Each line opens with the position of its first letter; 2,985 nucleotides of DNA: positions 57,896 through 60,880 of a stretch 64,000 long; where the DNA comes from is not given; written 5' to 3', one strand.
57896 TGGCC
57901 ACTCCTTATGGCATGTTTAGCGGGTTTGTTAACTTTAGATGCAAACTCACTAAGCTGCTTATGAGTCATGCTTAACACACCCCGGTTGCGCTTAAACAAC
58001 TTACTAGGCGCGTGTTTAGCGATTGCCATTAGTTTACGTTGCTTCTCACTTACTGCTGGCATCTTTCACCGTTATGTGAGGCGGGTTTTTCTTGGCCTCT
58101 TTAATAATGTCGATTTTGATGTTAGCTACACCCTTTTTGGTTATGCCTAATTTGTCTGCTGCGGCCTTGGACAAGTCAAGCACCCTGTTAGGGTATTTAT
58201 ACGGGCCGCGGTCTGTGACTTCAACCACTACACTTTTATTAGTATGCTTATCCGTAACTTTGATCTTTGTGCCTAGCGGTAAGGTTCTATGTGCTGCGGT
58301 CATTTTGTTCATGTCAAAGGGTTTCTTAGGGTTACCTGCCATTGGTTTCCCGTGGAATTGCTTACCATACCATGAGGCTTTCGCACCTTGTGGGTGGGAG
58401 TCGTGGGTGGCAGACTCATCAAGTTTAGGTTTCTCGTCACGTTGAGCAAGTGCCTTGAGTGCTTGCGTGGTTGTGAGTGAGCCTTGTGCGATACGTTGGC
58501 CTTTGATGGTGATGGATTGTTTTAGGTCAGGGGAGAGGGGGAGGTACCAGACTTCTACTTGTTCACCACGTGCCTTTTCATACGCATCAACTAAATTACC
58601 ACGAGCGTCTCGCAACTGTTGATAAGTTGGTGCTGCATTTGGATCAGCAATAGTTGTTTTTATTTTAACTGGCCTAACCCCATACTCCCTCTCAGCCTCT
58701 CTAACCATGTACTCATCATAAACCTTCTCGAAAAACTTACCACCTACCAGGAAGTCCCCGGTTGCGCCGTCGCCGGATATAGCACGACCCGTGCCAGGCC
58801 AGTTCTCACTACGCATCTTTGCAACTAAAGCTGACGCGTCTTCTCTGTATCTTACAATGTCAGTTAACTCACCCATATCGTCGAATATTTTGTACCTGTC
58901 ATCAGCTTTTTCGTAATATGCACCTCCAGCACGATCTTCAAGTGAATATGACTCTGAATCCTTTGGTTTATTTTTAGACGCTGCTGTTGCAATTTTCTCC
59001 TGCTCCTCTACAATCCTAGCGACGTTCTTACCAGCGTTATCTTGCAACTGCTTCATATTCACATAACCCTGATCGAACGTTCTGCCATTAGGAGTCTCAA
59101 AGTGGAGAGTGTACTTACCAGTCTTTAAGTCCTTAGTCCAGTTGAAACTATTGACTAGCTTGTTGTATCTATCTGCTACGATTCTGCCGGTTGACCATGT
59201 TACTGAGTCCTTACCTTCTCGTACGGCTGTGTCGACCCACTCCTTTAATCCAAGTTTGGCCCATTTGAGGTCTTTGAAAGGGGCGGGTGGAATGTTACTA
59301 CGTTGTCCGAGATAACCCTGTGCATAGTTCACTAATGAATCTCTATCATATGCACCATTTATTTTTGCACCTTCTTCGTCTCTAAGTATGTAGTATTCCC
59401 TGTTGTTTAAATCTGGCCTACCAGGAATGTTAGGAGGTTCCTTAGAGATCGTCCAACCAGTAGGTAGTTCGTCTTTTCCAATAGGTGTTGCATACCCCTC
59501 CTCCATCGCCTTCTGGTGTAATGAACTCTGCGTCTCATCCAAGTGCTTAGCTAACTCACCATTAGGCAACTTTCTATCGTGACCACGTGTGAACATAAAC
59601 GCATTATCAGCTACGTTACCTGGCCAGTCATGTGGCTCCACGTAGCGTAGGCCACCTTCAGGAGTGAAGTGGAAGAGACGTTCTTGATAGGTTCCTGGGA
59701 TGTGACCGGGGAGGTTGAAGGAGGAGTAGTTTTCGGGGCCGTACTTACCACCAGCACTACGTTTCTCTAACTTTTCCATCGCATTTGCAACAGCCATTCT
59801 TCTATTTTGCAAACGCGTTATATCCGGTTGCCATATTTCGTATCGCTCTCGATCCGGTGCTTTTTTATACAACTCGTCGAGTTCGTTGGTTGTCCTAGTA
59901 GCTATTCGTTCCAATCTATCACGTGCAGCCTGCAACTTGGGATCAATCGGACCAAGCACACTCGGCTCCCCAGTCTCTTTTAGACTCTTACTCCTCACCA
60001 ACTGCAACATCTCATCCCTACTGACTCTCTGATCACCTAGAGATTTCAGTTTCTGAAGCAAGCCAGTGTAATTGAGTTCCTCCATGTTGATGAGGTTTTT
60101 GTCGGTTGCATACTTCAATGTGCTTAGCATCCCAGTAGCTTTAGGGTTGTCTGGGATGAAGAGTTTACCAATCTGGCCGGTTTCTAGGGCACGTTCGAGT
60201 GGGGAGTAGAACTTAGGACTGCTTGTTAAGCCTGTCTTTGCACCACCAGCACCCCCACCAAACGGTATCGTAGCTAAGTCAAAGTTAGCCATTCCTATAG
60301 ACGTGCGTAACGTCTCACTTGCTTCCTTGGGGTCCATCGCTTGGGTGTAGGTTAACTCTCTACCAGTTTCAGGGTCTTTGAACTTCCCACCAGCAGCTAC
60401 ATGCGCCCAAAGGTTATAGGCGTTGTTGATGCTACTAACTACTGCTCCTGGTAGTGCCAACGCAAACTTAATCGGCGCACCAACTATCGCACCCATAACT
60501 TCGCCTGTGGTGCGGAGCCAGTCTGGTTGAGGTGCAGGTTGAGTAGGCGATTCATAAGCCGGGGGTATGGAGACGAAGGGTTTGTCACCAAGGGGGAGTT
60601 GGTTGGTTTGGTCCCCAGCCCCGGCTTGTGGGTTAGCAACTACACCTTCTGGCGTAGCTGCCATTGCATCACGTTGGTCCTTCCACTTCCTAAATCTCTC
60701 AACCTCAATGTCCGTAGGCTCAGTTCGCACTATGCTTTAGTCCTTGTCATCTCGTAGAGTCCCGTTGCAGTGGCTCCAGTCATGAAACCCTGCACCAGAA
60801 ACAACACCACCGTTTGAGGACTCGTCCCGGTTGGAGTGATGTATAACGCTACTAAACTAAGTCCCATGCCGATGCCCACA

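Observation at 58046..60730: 894-aa multi-domain protein ending in an RlpA-like DPBB lytic-transglycosylase domain, placed between the lysis cassette and terminase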

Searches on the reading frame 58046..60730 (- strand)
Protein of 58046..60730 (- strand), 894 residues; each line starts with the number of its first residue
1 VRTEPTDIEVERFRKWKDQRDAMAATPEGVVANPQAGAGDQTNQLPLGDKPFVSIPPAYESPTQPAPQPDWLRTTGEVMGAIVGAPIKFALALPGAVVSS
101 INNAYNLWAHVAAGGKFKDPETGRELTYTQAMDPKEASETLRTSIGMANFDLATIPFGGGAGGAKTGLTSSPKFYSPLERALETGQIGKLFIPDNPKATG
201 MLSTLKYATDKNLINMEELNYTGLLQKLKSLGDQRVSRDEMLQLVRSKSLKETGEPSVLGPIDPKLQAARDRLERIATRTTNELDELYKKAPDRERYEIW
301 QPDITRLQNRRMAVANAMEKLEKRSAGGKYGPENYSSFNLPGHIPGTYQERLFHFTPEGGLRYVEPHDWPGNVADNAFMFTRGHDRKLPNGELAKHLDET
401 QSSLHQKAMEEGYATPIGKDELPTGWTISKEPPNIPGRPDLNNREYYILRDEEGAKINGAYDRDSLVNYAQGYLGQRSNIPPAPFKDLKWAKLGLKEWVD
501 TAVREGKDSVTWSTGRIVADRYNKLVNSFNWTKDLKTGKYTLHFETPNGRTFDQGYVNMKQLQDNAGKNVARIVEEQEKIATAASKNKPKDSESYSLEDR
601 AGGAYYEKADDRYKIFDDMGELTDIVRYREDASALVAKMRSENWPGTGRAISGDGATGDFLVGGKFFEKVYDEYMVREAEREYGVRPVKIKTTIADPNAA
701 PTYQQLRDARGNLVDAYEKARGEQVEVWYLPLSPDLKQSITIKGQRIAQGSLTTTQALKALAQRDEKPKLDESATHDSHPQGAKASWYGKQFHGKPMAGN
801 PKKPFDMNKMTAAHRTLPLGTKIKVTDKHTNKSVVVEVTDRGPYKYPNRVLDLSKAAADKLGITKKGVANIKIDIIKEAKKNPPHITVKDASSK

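Call 3: search_protein_families(library=pfam, proteins=[window:58046-60730:-], max_evalue=0.01)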
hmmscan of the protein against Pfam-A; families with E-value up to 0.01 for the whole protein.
window:58046-60730:- (894 aa): 1 family
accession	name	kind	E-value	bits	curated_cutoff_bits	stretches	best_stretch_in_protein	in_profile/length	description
PF03330.24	DPBB_1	-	2.1e-21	76.4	28.8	1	783-873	4-83/83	Lytic transglycolase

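Call 4: search_protein_families(library=phrogs, proteins=[window:58046-60730:-], max_evalue=0.01)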
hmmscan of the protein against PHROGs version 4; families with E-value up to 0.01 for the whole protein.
window:58046-60730:- (894 aa): 3 families
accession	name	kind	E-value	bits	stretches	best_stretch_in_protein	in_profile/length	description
phrog_7930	-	other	1.2e-26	94.1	1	762-880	269-391/896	lipoprotein precursor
phrog_28106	-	unknown function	5.6e-22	79.5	1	783-880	103-197/290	-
phrog_7348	-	lysis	0.0014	16.5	1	477-526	1907-1957/2564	endolysin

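Call 7: find_homologous_proteins(query=window:58046-60730:-)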
Query window:58046-60730:- (894 aa): 2 proteins with E <= 0.001 among 8000 candidates.
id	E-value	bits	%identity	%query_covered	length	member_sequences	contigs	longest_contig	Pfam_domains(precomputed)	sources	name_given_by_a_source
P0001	0.0e+0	2053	100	100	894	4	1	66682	PF03330.25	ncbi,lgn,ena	ncbi:MAG: septal ring lytic transglycosylase RlpA family protein [Candidatus Paceibacterota bacteriu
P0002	1.1e-231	790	48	100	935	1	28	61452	PF03330.25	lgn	-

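Call 8: search_dna_similar(query=window:58046-60730:-, collection=phages, mode=protein, max_rows=30)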
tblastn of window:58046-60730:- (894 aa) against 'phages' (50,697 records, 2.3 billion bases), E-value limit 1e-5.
Records with a match: 64; places in all: 66; records where one place covers at least 80% of the query: 0.
Best place of each record, by identity: <60% 64.
By first word of the organism name: Synechococcus 26; Sinorhizobium 7; Moraxella 4; Bacteriophage 3; Agrobacterium 3; Rhizobium 3; Anabaena 3; Nostoc 3; Acinetobacter 2; Tunturiibacter 2; and 7 more.
By host as written in the record: Synechococcus sp. CB0101 14; - 9; Sinorhizobium meliloti 7; Moraxella catarrhalis 4; Rhizogenic Agrobacterium biovar 1 ST15.13/095 3; Synechococcus sp. 2; Synechococcus sp. CBW1002 2; Synechococcus sp. LC16 2; and 18 more.
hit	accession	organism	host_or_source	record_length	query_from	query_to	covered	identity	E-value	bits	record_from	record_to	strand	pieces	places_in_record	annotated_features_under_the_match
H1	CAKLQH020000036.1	Acinetobacter phage MD-2021a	not known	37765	766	874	12%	52.3%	6e-22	108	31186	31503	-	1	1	rlpA: rare lipoprotein A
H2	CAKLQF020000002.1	Acinetobacter phage MD-2021a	not known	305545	766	874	12%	52.3%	6e-22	108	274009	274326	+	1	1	rlpA: rare lipoprotein A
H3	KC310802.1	Synechococcus phage S-CBP1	Synechococcus sp. CB0101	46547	786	873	10%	52.3%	2e-15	88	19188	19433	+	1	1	none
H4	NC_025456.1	Synechococcus phage S-CBP1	Synechococcus sp. CB0101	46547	786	873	10%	52.3%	2e-15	88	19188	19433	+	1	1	none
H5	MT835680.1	Bacteriophage sp.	human fecal samples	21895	778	882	12%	42.9%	4e-17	93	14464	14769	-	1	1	record has no annotation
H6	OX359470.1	Ochrobactrum phage ORM_20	-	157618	785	881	11%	45.4%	4e-15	87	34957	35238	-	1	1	lipoprotein precursor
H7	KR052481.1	Sinorhizobium phage phiM19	Sinorhizobium meliloti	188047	785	877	10%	47.3%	3e-14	84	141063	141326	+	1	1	rare lipoprotein A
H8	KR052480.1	Sinorhizobium phage phiM7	Sinorhizobium meliloti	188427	785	877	10%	47.3%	3e-14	84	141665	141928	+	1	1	lipoprotein A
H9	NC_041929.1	Sinorhizobium phage phiM7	Sinorhizobium meliloti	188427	785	877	10%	47.3%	3e-14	84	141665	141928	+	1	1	lipoprotein precursor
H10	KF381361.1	Sinorhizobium phage phiM12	Sinorhizobium meliloti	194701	785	877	10%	47.3%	3e-14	84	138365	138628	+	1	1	rare lipoprotein A | hypothetical protein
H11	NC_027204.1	Sinorhizobium phage phiM12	Sinorhizobium meliloti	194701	785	877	10%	47.3%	3e-14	84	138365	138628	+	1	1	lipoprotein precursor | hypothetical protein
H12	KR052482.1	Sinorhizobium phage phiN3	Sinorhizobium meliloti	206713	785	877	10%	47.3%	3e-14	84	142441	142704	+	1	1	rare lipoprotein A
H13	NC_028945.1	Sinorhizobium phage phiN3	Sinorhizobium meliloti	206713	785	877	10%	47.3%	3e-14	84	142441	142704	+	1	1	lipoprotein precursor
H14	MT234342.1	Agrobacterium phage OLIVR5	Rhizogenic Agrobacterium biovar 1 ...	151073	785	876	10%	47.8%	3e-14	84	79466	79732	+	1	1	septum-associated rare lipoprotein A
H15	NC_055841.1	Agrobacterium phage OLIVR5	Rhizogenic Agrobacterium biovar 1 ...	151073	785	876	10%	47.8%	3e-14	84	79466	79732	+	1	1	septum-associated rare lipoprotein A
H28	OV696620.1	Psychrobacter phage D'Alembert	French washed-rind cheese surface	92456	786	885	11%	41.0%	4e-10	70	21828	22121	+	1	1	Endolytic pepdydoglycan transglycosylase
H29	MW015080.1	Synechococcus phage S-SRP01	Synechococcus sp. KCZYR4S1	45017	785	877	10%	44.1%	2e-15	87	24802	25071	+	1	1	septal ring lytic transglycosylase RlpA family protein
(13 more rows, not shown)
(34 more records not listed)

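Call 10: find_homologous_proteins(query=window:58391-60730:-)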
Query window:58391-60730:- (780 aa): 2 proteins with E <= 0.001 among 8000 candidates.
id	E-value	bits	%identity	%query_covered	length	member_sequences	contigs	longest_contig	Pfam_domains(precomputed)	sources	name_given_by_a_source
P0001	0.0e+0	1790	100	100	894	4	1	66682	PF03330.25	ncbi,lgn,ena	ncbi:MAG: septal ring lytic transglycosylase RlpA family protein [Candidatus Paceibacterota bacteriu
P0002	4.4e-187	642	47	100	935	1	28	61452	PF03330.25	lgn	-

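Call 11: find_encoding_contigs(protein=P0002, flank=10000, max_places=4)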
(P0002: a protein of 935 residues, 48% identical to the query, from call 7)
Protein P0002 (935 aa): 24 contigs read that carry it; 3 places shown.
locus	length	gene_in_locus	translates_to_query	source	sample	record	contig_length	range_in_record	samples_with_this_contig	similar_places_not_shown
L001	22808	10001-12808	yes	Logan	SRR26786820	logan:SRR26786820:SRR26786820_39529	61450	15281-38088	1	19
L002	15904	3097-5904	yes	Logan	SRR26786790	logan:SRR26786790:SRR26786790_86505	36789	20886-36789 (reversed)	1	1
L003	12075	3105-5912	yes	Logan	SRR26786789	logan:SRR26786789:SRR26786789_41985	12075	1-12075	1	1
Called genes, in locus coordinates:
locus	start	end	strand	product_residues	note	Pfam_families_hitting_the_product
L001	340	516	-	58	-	-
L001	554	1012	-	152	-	-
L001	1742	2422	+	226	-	-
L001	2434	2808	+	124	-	-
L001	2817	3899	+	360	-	-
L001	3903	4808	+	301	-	PF13385:Laminin_G_3 (weak)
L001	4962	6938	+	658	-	PF22842:Pel9A-like_beta_helix, PF13229:Beta_helix (weak)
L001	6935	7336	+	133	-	-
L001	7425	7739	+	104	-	-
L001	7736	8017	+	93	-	-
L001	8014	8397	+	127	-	-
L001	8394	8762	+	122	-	-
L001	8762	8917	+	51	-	-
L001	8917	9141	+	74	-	-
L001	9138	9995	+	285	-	PF18838:LPD23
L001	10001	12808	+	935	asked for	PF03330:DPBB_1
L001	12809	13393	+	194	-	-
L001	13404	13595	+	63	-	-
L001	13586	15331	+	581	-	-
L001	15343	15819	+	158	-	-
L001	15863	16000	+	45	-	-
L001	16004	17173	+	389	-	-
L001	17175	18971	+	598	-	PF16510:P22_portal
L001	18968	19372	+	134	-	-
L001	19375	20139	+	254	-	-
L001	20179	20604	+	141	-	-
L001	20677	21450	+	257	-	-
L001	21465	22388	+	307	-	PF17236:SU10_MCP (weak)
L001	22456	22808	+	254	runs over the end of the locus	-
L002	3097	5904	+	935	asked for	PF03330:DPBB_1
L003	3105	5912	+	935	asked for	PF03330:DPBB_1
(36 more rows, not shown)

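Call 12: find_encoding_contigs(protein=P0001, flank=10000, max_places=3)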
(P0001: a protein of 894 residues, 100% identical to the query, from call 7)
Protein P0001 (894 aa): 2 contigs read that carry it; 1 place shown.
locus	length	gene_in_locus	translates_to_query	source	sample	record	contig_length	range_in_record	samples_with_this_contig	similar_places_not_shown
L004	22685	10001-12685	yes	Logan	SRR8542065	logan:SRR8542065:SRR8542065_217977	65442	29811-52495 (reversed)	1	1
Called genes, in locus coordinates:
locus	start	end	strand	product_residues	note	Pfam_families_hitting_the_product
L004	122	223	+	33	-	-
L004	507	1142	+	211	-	-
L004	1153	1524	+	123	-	-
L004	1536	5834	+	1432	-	-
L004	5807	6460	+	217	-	-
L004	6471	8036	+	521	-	PF13229:Beta_helix (weak)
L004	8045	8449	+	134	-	-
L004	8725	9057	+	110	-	-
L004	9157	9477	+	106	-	-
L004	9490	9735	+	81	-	-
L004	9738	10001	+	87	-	-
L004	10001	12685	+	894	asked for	PF03330:DPBB_1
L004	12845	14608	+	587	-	-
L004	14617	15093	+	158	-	-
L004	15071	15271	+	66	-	-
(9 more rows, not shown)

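Call 14: search_solved_structures(query=window:58046-60730:-, max_evalue=1, show_alignments=2)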
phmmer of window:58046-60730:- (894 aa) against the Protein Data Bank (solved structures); distinct sequences matched with E-value up to 1: 2.
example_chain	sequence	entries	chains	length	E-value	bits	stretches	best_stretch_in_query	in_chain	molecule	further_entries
4avr_A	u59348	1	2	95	3.4e-17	65.3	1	784-875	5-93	PA4485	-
8kea_A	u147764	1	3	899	5.6e-08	34.8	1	784-863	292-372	hub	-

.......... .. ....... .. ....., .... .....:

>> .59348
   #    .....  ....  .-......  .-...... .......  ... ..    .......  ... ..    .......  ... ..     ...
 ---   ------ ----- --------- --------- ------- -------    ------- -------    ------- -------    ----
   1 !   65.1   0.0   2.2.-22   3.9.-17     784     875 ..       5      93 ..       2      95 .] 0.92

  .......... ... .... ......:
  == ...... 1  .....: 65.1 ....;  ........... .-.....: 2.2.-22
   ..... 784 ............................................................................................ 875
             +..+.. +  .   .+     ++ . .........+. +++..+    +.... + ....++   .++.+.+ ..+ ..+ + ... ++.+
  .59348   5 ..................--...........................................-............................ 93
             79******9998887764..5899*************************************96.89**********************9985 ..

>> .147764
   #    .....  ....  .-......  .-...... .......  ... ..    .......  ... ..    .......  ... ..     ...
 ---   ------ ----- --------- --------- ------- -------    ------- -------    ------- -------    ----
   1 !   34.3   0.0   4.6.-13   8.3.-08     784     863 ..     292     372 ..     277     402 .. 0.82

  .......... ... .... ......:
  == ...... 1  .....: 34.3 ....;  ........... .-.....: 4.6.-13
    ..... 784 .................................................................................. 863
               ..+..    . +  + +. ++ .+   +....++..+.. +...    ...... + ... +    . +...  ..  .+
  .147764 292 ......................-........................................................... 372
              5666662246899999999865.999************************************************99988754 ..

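Call 19: search_protein_representatives(protein=window:58391-60730:-)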
Query: 780 residues. Proteins with E-value up to 0.001 (for the whole library): 678; up to 1e-10: 29; up to 1e-30: 3. The best 150 are listed.
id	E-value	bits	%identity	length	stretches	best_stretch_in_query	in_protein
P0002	1.4e-187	642.1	53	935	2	1-692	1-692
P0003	2.3e-90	320.6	47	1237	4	328-579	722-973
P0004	1.5e-41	159.2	35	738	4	328-580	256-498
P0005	2.6e-25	105.5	31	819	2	355-750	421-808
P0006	8.5e-20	87.3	32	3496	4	376-548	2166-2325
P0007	2.5e-19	85.8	35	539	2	336-522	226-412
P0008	6.9e-18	81.0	30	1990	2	304-576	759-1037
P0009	8.5e-18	80.7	32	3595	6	347-551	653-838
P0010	1.5e-17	79.8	35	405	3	310-522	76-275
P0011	1.7e-17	79.6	30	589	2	329-575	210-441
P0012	4.0e-17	78.5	32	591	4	363-524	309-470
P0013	1.1e-15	73.7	35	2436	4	376-573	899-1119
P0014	1.6e-15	73.2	35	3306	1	375-574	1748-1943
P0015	2.0e-15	72.8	33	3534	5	375-526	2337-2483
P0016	4.1e-15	71.8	32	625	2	215-572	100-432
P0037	2.4e-10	56.1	29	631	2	159-538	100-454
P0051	6.6e-10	54.6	31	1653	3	171-417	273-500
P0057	8.5e-10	54.2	30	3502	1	376-715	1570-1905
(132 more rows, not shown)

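Call 21: search_protein_families(library=pfam, proteins=[P0003, P0004, P0005, P0008, P0013, P0007, P0010, P0011, P0016, P0012], max_evalue=0.001)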
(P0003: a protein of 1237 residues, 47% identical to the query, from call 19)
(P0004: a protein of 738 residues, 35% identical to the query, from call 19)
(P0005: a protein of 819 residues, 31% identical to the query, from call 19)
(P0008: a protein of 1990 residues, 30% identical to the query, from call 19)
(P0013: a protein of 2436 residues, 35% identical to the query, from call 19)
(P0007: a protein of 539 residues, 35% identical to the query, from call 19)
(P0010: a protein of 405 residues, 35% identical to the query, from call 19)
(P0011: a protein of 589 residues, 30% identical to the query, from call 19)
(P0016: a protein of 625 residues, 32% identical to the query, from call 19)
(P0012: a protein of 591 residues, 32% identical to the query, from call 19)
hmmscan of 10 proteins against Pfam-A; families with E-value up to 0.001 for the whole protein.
P0003 (1237 aa): 0 families

P0004 (738 aa): 0 families

P0005 (819 aa): 0 families

P0008 (1990 aa): 0 families

P0013 (2436 aa): 0 families

P0007 (539 aa): 0 families

P0010 (405 aa): 0 families

P0011 (589 aa): 0 families

P0016 (625 aa): 0 families

P0012 (591 aa): 0 families
